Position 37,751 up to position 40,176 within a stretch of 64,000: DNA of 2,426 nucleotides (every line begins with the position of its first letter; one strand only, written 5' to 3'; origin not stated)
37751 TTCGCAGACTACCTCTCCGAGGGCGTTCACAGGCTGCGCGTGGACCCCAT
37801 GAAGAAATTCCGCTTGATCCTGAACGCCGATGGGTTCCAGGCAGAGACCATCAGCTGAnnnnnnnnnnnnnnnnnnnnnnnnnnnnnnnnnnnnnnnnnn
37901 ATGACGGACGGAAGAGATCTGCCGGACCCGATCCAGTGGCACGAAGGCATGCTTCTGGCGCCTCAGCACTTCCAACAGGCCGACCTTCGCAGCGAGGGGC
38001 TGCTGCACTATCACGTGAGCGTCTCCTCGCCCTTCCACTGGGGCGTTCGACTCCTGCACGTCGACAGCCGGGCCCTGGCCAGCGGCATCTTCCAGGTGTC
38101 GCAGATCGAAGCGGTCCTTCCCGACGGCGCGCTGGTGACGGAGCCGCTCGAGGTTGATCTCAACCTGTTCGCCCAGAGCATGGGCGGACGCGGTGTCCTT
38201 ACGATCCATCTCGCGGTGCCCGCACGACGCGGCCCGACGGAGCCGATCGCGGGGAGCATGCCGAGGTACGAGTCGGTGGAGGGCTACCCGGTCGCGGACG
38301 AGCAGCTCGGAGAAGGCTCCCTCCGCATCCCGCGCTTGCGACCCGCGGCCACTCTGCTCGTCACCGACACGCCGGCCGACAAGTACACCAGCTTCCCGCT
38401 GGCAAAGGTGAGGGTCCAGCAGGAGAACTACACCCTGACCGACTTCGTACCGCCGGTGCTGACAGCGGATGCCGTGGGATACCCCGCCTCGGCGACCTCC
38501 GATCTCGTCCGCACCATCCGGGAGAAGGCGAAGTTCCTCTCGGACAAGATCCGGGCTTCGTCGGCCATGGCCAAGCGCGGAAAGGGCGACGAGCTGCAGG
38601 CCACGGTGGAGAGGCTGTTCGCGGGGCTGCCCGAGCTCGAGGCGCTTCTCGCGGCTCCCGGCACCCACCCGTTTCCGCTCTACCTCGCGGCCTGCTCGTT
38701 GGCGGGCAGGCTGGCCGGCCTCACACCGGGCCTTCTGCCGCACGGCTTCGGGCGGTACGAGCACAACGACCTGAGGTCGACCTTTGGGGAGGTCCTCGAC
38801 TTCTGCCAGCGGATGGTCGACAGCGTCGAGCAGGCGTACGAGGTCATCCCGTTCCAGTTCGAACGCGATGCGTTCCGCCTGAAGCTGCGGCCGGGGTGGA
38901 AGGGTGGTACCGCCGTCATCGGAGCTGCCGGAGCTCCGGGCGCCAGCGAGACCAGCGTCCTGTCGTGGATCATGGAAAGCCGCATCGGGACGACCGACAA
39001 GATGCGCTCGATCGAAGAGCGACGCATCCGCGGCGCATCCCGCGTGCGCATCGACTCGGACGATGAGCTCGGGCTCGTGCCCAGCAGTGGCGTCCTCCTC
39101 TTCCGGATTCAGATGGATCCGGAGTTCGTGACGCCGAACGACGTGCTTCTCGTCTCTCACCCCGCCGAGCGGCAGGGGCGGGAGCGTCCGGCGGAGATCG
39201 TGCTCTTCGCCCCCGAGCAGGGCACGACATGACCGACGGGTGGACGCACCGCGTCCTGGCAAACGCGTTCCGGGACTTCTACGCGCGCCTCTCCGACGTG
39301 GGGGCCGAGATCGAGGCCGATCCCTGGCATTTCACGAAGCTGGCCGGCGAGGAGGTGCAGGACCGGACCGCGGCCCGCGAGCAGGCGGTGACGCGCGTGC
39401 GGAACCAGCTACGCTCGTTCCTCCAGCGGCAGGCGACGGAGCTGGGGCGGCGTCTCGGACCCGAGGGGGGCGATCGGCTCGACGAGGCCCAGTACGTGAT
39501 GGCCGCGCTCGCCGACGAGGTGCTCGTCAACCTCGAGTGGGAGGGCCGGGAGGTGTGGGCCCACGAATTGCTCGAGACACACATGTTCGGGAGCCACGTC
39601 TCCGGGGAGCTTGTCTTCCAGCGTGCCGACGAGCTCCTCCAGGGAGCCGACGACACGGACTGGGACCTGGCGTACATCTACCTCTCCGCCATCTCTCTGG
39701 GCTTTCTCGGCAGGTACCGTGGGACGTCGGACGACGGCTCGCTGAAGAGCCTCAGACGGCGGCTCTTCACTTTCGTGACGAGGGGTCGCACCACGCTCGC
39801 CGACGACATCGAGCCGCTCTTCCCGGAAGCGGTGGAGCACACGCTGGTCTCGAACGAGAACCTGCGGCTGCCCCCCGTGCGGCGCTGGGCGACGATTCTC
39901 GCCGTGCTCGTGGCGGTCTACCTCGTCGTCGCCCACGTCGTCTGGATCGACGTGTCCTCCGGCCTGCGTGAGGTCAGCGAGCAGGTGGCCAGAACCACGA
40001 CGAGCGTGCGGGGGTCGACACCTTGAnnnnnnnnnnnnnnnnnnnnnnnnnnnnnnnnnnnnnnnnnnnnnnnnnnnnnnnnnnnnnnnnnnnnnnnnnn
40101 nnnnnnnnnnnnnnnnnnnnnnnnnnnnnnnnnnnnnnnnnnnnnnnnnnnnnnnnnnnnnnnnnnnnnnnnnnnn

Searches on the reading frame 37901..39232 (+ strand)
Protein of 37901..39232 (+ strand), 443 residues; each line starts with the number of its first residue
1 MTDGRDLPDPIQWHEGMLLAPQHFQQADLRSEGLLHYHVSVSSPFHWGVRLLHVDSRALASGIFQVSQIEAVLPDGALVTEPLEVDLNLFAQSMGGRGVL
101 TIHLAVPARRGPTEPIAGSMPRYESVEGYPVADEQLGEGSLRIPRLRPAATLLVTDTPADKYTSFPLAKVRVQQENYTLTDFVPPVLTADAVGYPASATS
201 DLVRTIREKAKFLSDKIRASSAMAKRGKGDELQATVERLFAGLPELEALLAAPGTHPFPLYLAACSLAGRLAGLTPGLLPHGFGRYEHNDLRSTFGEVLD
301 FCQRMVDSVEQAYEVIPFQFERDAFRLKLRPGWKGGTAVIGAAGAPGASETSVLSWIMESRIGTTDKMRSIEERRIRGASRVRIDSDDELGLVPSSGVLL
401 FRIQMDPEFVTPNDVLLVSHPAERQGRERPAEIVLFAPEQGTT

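Call 12: search_protein_families(library=pfam, proteins=[window:37901-39232:+], max_evalue=0.001)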
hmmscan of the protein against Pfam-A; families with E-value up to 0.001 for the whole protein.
window:37901-39232:+ (443 aa): 1 family
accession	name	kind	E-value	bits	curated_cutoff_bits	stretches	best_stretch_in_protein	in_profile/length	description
PF05936.17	T6SS_VasE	-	3.9e-38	131.8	23.4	1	23-325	1-316/429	Bacterial Type VI secretion, VC_A0110, EvfL, ImpJ, VasE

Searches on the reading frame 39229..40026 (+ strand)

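Call 12: search_protein_families(library=pfam, proteins=[window:39229-40026:+], max_evalue=0.001)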
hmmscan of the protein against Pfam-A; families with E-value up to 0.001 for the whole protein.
window:39229-40026:+ (265 aa): 1 family
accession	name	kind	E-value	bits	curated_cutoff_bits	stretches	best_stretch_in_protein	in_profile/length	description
PF09850.14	DotU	-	2e-28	99.8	27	1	46-235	17-203/205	Type VI secretion system protein DotU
